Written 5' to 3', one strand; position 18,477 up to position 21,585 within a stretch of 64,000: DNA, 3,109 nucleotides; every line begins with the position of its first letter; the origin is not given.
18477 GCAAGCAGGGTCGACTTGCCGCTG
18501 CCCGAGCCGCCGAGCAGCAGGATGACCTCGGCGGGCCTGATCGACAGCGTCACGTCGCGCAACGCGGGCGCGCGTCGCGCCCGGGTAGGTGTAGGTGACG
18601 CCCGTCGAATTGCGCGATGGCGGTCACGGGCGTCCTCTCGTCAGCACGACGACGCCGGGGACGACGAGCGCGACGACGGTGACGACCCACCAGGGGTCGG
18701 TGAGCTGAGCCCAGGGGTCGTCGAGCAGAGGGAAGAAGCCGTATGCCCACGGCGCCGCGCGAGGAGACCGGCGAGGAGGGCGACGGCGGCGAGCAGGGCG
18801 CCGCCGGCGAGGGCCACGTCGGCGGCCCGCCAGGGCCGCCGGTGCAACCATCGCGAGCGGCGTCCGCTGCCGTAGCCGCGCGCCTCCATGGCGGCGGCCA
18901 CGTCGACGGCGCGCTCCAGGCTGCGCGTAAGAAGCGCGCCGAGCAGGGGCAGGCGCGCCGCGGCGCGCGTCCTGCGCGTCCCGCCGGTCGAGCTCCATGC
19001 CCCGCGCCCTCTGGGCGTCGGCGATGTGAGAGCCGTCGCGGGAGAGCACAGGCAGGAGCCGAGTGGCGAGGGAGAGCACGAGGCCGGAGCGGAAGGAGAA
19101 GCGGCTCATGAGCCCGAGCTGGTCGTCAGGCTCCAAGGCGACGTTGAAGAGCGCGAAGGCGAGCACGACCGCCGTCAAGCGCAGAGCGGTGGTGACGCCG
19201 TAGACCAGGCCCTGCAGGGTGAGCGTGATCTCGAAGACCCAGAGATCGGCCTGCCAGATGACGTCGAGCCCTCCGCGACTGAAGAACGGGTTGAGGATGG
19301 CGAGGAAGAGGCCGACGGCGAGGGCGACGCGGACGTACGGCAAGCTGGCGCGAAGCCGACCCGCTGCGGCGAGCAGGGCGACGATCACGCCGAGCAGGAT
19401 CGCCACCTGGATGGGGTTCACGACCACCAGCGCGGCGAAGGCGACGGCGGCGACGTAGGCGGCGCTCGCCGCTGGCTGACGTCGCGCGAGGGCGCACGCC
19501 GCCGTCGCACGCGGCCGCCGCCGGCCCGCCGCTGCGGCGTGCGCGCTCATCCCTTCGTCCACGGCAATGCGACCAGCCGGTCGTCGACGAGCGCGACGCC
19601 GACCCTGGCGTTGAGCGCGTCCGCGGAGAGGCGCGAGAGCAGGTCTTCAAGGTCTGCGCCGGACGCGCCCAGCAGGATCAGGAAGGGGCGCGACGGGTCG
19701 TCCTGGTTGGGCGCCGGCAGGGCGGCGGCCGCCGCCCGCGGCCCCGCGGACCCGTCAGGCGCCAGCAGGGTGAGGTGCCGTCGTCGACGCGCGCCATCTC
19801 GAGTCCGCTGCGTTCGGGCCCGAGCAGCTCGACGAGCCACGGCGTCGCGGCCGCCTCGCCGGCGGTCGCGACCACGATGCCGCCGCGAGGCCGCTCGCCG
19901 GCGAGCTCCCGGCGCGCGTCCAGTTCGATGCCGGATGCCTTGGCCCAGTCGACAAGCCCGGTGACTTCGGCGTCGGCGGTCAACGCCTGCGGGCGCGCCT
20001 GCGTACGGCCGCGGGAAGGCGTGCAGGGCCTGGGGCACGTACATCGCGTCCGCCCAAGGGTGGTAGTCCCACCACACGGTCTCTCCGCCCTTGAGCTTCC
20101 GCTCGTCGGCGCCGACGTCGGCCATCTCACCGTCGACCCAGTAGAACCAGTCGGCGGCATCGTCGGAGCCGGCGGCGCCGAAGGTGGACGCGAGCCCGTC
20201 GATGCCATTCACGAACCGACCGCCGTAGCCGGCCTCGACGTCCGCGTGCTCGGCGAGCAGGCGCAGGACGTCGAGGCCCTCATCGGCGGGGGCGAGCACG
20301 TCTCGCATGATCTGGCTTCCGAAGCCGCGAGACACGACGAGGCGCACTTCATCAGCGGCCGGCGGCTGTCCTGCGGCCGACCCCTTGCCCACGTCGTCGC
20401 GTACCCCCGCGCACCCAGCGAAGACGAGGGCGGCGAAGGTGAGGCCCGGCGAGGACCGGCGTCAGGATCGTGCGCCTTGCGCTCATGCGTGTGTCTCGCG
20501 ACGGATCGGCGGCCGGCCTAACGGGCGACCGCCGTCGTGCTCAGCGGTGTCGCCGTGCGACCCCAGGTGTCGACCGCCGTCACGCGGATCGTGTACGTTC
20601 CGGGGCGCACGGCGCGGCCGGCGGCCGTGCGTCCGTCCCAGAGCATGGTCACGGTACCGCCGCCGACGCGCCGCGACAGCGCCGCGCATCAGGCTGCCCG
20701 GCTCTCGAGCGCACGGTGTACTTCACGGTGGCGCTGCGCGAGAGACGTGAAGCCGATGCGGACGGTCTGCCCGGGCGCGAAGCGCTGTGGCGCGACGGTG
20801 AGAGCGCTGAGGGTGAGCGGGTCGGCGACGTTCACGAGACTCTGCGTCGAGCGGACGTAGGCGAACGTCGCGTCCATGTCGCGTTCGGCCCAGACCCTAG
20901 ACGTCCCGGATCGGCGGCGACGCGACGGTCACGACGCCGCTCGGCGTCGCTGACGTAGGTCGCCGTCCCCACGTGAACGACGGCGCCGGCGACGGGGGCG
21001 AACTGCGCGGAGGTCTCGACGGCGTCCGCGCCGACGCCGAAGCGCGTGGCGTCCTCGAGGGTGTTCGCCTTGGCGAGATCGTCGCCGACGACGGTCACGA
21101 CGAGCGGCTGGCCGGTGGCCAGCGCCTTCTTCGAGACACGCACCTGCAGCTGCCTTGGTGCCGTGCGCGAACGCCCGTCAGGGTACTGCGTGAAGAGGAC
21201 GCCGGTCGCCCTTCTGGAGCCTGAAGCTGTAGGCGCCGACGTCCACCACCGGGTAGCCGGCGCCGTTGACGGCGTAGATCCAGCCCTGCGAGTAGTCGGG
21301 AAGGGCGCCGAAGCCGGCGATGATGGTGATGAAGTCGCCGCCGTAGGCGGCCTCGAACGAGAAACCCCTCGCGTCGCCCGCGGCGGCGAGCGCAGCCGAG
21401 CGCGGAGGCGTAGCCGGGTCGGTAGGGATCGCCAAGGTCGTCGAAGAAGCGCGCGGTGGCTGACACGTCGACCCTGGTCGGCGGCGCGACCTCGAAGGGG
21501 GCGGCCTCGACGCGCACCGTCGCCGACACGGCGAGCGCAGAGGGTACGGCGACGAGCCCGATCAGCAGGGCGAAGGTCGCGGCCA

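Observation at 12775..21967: Cobalamin-riboswitch operon joining an ECF importer to a MotA/ExbB-DUF2149 proton-channel pair and surface B12-binder modules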

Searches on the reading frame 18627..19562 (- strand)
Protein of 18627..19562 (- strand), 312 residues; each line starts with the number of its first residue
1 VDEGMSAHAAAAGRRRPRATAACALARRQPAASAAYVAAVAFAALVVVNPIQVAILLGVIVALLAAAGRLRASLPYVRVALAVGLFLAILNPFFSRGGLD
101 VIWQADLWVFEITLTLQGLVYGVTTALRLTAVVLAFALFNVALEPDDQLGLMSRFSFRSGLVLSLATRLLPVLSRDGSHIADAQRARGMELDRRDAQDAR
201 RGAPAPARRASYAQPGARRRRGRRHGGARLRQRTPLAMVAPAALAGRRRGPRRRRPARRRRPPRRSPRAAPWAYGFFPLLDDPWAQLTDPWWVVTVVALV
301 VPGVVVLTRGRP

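Call 4: search_protein_families(library=pfam, proteins=[window:18627-19562:-], max_evalue=0.01)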
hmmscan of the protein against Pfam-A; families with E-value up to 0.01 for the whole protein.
window:18627-19562:- (312 aa): 1 family
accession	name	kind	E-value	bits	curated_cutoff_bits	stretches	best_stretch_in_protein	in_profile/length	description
PF02361.21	CbiQ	-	9.2e-12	45.5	25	1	31-191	11-170/216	Cobalt transport protein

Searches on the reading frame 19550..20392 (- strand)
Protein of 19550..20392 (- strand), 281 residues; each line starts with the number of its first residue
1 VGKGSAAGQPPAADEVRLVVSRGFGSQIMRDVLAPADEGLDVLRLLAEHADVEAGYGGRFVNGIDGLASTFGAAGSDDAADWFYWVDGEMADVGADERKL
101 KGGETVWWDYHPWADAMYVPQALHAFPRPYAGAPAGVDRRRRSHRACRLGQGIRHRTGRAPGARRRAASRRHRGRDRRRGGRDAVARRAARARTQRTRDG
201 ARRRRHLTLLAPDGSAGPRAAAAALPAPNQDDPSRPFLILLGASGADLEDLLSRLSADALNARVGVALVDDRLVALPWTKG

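Call 4: search_protein_families(library=pfam, proteins=[window:19550-20392:-], max_evalue=0.01)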
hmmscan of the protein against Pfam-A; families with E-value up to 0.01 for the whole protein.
window:19550-20392:- (281 aa): 1 family
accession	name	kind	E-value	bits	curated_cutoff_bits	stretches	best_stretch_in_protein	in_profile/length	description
PF14478.12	DUF4430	-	8.2e-13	49.1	23.8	1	41-111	6-71/72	Domain of unknown function (DUF4430)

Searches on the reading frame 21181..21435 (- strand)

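Call 4: search_protein_families(library=pfam, proteins=[window:21181-21435:-], max_evalue=0.01)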
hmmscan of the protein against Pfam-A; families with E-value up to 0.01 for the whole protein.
window:21181-21435:- (85 aa): 1 family
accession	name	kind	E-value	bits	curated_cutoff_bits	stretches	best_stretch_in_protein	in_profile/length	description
PF14478.12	DUF4430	-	0.0002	22.2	23.8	1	28-78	20-65/72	Domain of unknown function (DUF4430)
